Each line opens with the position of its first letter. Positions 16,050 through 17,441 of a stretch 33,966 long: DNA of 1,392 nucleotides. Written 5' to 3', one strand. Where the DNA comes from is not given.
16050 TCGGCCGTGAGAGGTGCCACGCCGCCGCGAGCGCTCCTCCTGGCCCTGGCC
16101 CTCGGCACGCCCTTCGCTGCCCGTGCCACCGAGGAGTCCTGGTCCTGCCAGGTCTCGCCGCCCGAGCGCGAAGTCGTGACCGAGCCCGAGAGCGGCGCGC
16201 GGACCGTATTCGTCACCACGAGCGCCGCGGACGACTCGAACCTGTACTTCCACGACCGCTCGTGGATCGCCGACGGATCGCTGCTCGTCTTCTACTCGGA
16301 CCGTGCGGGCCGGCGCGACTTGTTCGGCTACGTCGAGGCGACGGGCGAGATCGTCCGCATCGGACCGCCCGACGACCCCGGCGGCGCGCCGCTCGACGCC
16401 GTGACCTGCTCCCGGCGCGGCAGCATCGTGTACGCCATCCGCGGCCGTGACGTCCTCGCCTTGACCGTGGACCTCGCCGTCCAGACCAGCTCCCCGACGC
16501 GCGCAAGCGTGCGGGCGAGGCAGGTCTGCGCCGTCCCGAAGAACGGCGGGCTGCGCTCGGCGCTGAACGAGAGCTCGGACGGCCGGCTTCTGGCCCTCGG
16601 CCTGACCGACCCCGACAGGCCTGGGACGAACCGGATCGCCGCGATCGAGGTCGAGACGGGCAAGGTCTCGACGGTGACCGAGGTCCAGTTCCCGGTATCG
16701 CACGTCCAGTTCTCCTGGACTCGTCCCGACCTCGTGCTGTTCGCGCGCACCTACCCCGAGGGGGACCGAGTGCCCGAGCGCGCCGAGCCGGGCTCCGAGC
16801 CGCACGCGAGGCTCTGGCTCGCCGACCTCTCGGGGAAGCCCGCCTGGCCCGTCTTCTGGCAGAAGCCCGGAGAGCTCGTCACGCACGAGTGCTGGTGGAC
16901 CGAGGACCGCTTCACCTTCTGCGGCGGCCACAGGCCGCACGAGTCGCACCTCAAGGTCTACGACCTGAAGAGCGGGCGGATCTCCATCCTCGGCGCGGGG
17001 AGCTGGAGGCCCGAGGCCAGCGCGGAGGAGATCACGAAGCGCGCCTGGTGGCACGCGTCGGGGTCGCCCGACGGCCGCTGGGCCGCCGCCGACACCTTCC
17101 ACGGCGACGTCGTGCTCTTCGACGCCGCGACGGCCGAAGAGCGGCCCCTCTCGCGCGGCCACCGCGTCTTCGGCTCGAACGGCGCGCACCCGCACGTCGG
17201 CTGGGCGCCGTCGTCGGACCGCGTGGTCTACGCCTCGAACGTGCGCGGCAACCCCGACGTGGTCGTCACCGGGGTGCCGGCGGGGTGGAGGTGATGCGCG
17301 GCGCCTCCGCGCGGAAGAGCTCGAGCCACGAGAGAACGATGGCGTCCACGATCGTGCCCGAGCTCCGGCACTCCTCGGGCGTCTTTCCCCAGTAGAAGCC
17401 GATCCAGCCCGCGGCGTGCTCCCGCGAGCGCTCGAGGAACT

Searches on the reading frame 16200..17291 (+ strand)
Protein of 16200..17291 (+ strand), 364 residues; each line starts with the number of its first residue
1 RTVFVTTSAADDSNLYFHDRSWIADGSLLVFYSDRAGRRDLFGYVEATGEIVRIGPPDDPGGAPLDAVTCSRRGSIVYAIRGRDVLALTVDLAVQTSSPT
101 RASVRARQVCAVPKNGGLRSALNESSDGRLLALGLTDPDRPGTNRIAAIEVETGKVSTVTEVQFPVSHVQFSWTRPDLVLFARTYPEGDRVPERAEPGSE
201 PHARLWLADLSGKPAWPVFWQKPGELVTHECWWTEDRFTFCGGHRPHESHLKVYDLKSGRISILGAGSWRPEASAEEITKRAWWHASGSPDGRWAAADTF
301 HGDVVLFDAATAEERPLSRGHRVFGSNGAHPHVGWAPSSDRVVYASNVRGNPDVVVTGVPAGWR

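Call 84: search_protein_families(library=pfam, proteins=[window:16200-17291:+], max_evalue=0.001)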
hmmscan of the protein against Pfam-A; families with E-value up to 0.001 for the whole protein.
window:16200-17291:+ (364 aa): 1 family
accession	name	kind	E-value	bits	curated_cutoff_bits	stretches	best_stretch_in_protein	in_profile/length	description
PF07676.18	PD40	-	8e-06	26.1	20.9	0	21-42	15-37/38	WD40-like Beta Propeller Repeat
